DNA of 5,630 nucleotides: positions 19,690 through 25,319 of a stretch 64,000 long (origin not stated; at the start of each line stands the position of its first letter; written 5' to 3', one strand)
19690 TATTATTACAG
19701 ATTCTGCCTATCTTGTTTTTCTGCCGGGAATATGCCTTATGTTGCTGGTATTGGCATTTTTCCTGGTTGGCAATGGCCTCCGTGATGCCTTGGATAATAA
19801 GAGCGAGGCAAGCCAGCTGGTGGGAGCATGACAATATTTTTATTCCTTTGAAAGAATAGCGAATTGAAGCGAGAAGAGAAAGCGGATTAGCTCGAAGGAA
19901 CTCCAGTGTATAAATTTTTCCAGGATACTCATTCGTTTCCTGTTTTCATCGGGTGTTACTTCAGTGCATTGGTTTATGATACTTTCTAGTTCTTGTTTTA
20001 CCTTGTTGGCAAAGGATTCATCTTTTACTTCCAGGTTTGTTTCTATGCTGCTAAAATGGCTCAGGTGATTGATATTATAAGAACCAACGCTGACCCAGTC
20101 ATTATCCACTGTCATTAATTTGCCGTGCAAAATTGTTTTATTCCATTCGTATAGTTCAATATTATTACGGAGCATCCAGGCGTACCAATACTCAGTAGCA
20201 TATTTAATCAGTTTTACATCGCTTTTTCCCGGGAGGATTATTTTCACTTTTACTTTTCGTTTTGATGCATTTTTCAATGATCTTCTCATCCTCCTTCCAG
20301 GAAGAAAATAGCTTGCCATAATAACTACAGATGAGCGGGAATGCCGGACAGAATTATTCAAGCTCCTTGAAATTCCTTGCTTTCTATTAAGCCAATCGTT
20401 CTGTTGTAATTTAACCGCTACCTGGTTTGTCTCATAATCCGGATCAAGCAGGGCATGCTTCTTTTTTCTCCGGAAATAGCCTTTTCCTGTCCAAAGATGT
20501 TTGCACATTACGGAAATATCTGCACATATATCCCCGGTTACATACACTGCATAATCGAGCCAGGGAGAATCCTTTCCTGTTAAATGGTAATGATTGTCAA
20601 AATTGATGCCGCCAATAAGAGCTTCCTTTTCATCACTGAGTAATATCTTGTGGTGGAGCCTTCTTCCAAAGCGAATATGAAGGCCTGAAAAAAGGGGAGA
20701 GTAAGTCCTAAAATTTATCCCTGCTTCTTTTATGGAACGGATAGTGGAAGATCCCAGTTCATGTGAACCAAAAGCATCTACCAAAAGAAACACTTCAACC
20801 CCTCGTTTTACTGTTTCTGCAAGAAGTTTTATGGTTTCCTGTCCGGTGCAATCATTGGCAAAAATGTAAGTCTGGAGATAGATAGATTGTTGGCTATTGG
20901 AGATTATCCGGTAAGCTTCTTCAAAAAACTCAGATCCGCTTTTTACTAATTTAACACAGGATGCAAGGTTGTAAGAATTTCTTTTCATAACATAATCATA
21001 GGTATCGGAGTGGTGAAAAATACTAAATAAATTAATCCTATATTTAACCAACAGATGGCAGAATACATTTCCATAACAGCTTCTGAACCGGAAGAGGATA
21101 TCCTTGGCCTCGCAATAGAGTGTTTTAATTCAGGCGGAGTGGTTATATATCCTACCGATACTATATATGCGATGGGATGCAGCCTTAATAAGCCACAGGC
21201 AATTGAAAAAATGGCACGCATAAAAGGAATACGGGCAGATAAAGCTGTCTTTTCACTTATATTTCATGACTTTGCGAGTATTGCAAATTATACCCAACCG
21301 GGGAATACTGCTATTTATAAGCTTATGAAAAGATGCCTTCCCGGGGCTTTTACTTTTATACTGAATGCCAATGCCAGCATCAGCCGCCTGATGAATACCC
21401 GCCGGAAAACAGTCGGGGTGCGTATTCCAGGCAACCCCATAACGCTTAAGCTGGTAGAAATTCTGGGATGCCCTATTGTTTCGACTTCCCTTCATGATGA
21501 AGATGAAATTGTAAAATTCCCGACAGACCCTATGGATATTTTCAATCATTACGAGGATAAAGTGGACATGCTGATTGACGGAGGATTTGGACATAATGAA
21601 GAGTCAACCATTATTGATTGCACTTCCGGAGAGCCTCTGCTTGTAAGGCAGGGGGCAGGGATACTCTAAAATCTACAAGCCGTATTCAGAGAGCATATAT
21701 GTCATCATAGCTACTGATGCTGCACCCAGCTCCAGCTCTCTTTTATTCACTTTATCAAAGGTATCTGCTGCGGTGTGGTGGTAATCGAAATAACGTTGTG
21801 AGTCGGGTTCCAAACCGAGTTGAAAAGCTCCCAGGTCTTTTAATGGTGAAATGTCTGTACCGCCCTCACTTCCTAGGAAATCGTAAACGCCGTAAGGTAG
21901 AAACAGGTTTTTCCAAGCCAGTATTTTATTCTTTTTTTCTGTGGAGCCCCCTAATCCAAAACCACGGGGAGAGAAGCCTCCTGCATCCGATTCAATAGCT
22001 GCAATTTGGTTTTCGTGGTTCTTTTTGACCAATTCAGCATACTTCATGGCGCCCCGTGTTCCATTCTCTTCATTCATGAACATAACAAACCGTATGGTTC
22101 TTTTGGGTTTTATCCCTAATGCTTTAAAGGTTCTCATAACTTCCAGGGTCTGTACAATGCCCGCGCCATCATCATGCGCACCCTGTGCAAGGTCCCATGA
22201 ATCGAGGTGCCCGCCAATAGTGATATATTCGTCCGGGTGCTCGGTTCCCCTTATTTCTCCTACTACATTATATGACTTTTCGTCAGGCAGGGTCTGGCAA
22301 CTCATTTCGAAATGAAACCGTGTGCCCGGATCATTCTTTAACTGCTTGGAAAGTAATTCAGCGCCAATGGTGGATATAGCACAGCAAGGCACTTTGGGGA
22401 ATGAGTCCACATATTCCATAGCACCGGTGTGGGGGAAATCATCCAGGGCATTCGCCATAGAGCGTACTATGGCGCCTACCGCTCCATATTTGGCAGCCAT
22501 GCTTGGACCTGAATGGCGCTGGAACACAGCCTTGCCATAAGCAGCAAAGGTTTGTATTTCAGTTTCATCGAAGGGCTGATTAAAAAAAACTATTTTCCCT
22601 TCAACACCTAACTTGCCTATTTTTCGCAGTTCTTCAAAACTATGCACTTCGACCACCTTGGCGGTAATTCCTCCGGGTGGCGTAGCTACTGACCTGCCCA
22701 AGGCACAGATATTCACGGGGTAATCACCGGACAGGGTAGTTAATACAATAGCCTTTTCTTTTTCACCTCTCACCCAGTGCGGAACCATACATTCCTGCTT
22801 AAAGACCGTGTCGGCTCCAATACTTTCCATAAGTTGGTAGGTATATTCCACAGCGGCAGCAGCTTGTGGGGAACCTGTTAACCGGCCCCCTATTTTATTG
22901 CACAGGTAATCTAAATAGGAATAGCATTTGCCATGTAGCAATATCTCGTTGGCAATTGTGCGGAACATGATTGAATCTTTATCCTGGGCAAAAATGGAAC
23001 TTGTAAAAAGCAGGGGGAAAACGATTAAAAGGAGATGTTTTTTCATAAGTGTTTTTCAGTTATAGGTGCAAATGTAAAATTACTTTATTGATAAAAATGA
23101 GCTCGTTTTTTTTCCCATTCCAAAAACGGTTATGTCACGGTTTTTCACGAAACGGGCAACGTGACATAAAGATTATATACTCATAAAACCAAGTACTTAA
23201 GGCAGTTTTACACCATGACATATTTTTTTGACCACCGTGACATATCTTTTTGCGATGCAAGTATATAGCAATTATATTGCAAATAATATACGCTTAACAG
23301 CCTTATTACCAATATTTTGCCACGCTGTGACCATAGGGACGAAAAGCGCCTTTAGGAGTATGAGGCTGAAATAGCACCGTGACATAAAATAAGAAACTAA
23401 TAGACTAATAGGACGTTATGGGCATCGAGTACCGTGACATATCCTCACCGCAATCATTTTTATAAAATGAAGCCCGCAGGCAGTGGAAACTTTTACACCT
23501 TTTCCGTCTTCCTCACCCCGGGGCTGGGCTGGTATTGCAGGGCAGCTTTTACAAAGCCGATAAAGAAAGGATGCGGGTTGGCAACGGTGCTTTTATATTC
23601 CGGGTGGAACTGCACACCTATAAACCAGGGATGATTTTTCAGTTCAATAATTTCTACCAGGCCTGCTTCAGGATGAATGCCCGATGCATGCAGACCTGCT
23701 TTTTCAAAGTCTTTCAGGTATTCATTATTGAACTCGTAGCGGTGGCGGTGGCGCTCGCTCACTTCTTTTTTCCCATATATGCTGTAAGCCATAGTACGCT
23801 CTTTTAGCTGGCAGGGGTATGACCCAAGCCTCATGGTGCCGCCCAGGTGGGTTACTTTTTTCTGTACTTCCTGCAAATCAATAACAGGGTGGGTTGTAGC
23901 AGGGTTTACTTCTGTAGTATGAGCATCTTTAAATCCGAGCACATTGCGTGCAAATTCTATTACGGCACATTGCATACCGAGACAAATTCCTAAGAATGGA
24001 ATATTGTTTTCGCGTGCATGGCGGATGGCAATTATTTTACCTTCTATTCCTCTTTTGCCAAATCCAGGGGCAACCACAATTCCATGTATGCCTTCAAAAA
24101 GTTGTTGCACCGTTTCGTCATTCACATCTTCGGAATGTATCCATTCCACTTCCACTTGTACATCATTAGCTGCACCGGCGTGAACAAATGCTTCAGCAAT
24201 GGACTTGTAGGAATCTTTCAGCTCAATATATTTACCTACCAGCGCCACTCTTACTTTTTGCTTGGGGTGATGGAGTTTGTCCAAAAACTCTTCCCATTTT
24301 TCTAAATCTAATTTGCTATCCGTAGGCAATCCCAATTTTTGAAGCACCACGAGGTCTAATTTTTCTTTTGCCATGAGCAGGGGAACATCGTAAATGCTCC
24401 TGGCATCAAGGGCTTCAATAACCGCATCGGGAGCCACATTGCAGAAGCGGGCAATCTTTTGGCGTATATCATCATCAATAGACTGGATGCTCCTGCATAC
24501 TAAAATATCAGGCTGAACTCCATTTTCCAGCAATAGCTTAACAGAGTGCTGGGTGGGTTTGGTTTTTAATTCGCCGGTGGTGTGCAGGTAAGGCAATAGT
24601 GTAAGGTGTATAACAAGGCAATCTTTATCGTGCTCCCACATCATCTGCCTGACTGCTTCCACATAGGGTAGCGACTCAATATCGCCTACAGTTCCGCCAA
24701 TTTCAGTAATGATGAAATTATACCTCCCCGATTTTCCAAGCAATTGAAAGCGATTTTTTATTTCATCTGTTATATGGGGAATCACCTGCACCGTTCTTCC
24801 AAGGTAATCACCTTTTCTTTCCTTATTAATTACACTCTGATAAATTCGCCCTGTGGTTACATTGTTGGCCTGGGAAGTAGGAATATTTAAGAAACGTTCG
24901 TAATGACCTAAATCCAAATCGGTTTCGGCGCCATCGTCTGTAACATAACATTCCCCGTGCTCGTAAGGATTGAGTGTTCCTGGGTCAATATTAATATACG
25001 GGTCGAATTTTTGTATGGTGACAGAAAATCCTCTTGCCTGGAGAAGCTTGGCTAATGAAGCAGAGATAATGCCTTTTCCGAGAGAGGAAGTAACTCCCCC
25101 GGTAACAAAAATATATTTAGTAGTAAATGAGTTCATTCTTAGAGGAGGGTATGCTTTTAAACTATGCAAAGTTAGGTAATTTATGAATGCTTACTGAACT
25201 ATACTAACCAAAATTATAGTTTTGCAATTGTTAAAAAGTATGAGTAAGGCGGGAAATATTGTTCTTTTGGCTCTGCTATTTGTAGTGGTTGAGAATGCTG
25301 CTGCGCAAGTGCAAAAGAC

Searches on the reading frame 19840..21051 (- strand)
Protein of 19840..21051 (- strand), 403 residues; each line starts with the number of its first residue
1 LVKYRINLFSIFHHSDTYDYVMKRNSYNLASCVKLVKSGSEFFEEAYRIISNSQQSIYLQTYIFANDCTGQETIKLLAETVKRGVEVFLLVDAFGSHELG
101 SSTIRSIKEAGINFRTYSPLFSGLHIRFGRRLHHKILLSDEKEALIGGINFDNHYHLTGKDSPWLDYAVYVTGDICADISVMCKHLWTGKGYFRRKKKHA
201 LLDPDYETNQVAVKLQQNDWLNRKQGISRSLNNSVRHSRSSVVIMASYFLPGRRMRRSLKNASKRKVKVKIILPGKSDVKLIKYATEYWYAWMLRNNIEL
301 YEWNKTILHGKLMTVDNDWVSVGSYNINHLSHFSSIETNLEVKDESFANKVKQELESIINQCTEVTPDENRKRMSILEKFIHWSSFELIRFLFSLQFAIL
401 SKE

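Call 54: search_protein_families(library=pfam, proteins=[window:19840-21051:-], max_evalue=0.00001)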
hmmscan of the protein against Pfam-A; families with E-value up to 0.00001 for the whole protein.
window:19840-21051:- (403 aa): 2 families
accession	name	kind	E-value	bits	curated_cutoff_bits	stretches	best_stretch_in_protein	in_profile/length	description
PF13091.12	PLDc_2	-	1.8e-39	135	27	2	236-358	6-131/132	PLD-like domain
PF00614.28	PLDc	-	5.9e-08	32.8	21.9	0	130-154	3-27/28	Phospholipase D Active site motif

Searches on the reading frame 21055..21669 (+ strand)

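Call 86: search_protein_families(library=ncbifam, proteins=[window:21055-21669:+], max_evalue=0.00001)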
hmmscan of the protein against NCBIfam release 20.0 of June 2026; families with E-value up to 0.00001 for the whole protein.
window:21055-21669:+ (204 aa): 2 families
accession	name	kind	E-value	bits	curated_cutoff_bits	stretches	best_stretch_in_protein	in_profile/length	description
TIGR00057.1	TIGR00057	equivalog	7.6e-49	165.7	123.2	1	7-202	1-193/202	L-threonylcarbamoyladenylate synthase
NF007919.1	PRK10634.1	equivalog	1.1e-19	70.6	175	1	21-193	2-173/176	L-threonylcarbamoyladenylate synthase type 1 TsaC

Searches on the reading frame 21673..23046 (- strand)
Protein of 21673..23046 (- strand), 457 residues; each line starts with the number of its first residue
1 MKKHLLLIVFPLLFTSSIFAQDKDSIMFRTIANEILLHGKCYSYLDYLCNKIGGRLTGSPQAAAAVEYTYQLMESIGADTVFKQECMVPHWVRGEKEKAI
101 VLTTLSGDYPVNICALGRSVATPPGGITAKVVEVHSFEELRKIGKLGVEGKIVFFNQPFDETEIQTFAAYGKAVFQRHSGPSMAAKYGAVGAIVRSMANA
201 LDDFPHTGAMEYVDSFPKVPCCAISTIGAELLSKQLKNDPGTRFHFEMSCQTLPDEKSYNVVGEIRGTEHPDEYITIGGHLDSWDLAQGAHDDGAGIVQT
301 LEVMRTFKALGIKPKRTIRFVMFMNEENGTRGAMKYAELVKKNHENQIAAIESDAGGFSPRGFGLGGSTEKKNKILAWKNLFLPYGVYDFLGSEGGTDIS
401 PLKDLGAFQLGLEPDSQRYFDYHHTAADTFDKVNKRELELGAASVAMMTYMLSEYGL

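Call 24: find_encoding_contigs(protein=window:21673-23046:-, flank=3000, max_places=10)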
Protein window:21673-23046:- (457 aa): 1 contig read that carries it; 1 place shown.
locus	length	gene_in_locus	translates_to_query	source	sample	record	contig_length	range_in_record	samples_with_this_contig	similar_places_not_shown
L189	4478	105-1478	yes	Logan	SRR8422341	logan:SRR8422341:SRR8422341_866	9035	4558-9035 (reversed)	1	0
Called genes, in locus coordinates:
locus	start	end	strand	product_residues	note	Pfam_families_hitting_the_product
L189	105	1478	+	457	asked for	PF04389:Peptidase_M28, PF01546:Peptidase_M20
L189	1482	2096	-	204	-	PF01300:Sua5_yciO_yrdC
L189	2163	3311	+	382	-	PF13091:PLDc_2, PF00614:PLDc (faint), PF13091:PLDc_2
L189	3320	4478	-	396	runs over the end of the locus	PF12911:OppC_N, PF00528:BPD_transp_1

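Call 47: find_related_loci(query=window:21673-23046:-, collection=genome_contigs, flank=3000)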
Query window:21673-23046:- (457 aa) in genome_contigs; peptide patterns used: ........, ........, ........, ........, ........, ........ (x = any residue, [..] = any of these).
598 stretches matched a pattern (row limit reached: there are more); 571 encode a relative of the query (tblastn E <= 1e-3); the best 80 are kept; 80 distinct loci.
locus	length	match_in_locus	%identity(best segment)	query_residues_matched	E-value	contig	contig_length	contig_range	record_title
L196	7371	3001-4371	81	1-457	0e+0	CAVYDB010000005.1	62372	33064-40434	MAG: uncultured Bacteroidetes bacterium isolate MFD04540.bin.2.46 genome assembly, contig: contig_12130, whole genome sh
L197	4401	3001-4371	79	1-457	0e+0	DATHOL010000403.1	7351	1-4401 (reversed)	MAG TPA_asm: Bacteroidia bacterium isolate SMAG_U12683 k141_261432, whole genome shotgun sequence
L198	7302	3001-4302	79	24-457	0e+0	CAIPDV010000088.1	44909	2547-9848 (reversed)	MAG: uncultured Bacteroidetes bacterium isolate KR3_bin-0479 genome assembly, contig: bin-0479:088/126, whole genome sho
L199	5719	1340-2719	68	1-457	0e+0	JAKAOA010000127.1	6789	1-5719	MAG: Bacteroidetes bacterium isolate YF1.bin105 NODE_15263_length_6789_cov_2.076403, whole genome shotgun sequence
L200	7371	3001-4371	66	1-457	0e+0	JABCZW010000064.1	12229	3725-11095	MAG: Bacteroidetes bacterium isolate BWOrgControl_Nextera83_MAG4 3300020621.a:Ga0206875_1218, whole genome shotgun seque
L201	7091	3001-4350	60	4-457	0e+0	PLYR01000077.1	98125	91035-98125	MAG: Bacteroidetes bacterium isolate palsa_965 73.20120700_P3D.249_contig_47769, whole genome shotgun sequence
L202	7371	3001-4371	60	1-457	0e+0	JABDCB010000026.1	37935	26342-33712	MAG: Bacteroidetes bacterium isolate BWOrgHeat_Nextera78_MAG6 3300020795.a:Ga0206962_1070, whole genome shotgun sequence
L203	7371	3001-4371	59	1-457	0e+0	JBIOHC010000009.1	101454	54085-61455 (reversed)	MAG: Bacteroidia bacterium isolate GcC11-26 k141_2027330_length_101454_cov_36.2907, whole genome shotgun sequence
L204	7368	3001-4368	61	3-457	0e+0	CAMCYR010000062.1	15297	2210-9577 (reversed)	MAG: Chitinophaga pinensis isolate MsH-01oct19-148 genome assembly, contig: MsH-01oct19-C7849, whole genome shotgun sequ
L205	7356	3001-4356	59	6-457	0e+0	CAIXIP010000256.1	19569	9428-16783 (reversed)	MAG: uncultured Bacteroidetes bacterium isolate KT5_bin-767 genome assembly, contig: bin-767:256/358, whole genome shotg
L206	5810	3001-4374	60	1-457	0e+0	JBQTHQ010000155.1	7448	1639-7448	MAG: Bacteroidota bacterium isolate SAW253 c_000000049260, whole genome shotgun sequence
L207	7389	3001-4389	57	1-457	3e-180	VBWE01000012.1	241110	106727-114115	MAG: Bacteroidetes bacterium isolate X1_MaxBin.021 scaffold_168, whole genome shotgun sequence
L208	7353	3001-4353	60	8-457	9e-179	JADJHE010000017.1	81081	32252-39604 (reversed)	MAG: Bacteroidetes bacterium isolate Damh_18-Q3-R51-60_MAXAC.126_sub tig00011170-10-810670, whole genome shotgun sequenc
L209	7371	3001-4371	60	1-457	7e-179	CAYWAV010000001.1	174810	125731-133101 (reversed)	MAG TPA_asm: uncultured Chitinophaga sp. isolate SRP128246_co1_111 genome assembly, contig: NODE_21_length_174810_cov_15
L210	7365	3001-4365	60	2-457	1e-178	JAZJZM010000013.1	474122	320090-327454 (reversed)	MAG: Bacteroidota bacterium isolate ADI_H2L1_1_122_18_3-bin023 ADIH2L11_B023_0_000000000013, whole genome shotgun sequen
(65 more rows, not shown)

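Call 85: search_protein_families(library=pfam, proteins=[L281:11425-11607:+, L281:11609-11842:+, L281:11886-12077:+, L281:12090-12371:+], max_evalue=0.01)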
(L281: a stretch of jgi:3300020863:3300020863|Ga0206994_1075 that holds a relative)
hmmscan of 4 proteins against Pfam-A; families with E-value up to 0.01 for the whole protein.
L281:11425-11607:+ (60 aa): 0 families

L281:11609-11842:+ (77 aa): 0 families

L281:11886-12077:+ (63 aa): 0 families

L281:12090-12371:+ (93 aa): 0 families

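Call 86: search_protein_families(library=ncbifam, proteins=[window:21673-23046:-], max_evalue=0.00001)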
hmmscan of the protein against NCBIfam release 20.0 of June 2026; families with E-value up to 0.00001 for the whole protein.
window:21673-23046:- (457 aa): 9 families
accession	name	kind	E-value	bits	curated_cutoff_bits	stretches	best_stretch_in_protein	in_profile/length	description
NF006771.0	PRK09290.1-5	subfamily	3.7e-11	42.2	399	1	259-328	60-128/413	allantoate amidohydrolase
TIGR01879.1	hydantase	subfamily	3.3e-07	29.6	204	1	258-331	53-124/401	hydantoinase/carbamoylase family amidase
NF058540.1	Ncarbamyl_ErtE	equivalog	3.8e-07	29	520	1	257-330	61-133/418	N-carbamyl-l-glutamate amidohydrolase ErtE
NF006768.0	PRK09290.1-1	equivalog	9.7e-07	28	532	1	259-336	60-135/411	allantoate deiminase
NF006769.0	PRK09290.1-3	subfamily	1.2e-06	27.5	452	1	264-331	71-136/417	allantoate amidohydrolase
NF009527.0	PRK12891.1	subfamily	1.4e-06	27.6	461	1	257-334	63-138/426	Zn-dependent hydrolase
NF006113.0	PRK08262.1-4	equivalog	2.5e-06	26.5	503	1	286-346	163-224/510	M20 family peptidase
TIGR03176.1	AllC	equivalog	3.3e-06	26.1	597.75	1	259-336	56-131/406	allantoate deiminase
NF045908.1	AminopepLapALeg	equivalog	9.6e-06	24.7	600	0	269-358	201-291/396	aminopeptidase LapA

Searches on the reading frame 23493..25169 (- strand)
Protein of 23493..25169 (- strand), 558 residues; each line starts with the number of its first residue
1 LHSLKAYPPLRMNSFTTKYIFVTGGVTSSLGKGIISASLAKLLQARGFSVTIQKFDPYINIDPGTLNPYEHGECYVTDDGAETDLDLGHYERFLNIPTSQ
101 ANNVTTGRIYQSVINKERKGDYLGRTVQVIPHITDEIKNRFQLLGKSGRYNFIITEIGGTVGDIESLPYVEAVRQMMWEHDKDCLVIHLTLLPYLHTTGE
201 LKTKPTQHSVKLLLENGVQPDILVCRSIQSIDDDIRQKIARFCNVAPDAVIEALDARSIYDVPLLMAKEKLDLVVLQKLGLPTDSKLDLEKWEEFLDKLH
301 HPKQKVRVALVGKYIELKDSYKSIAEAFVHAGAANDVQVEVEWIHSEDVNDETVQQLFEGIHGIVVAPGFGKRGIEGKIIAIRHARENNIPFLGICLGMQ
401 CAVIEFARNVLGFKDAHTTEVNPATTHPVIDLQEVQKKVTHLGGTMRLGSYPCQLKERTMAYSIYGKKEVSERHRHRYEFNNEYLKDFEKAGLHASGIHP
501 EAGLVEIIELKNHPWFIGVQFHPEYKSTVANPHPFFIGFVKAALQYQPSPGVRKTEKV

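Call 29: find_encoding_contigs(protein=window:23493-25136:-, flank=3000, max_places=10)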
Protein window:23493-25136:- (547 aa): no gene with exactly this product is on record in the collection.

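Call 63: find_encoding_contigs(protein=window:23493-25169:-, flank=3000, max_places=10)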
Protein window:23493-25169:- (558 aa): no gene with exactly this product is on record in the collection.

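Call 86: search_protein_families(library=ncbifam, proteins=[window:23493-25136:-], max_evalue=0.00001)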
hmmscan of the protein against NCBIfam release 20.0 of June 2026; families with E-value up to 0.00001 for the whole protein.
window:23493-25136:- (547 aa): 11 families
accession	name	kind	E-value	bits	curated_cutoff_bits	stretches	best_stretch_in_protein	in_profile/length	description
NF003792.0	PRK05380.1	equivalog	6.2e-253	840.3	308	1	5-536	2-530/534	CTP synthase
TIGR00337.1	PyrG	equivalog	1.5e-237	789.4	462.75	1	6-531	3-526/526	glutamine hydrolyzing CTP synthase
NF004836.1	PRK06186.1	equivalog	2.6e-49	167.4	260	1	295-532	1-227/228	CTP synthase C-terminal region-related (seleno)protein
TIGR01823.1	PabB-fungal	equivalog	3e-08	32.4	442.55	1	308-516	12-188/742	aminodeoxychorismate synthase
NF005849.0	PRK07765.1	equivalog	2.4e-07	30.2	308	1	325-396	22-94/219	aminodeoxychorismate/anthranilate synthase component II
TIGR01368.1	CPSaseIIsmall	equivalog_domain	7.9e-07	28.3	307.35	0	337-422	206-285/361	glutamine-hydrolyzing carbamoyl-phosphate synthase small subunit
NF008471.0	PRK11366.1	equivalog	8.8e-07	28.6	266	0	490-535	201-247/254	gamma-glutamyl-gamma-aminobutyrate hydrolase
TIGR00566.1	trpG_papA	subfamily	2.2e-06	27.5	121.05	0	307-399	5-95/192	glutamine amidotransferase of anthranilate synthase or aminodeoxychorismate synthase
NF011201.0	PRK14607.1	equivalog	4.2e-06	25.7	670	0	329-405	26-100/534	bifunctional anthranilate synthase component II/anthranilate phosphoribosyltransferase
TIGR00888.1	guaA_Nterm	equivalog_domain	4.4e-06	26.2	172.15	0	341-399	32-91/188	glutamine-hydrolyzing GMP synthase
NF001975.0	PRK00758.1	equivalog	4.9e-06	26.3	198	0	325-399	23-89/185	GMP synthase subunit A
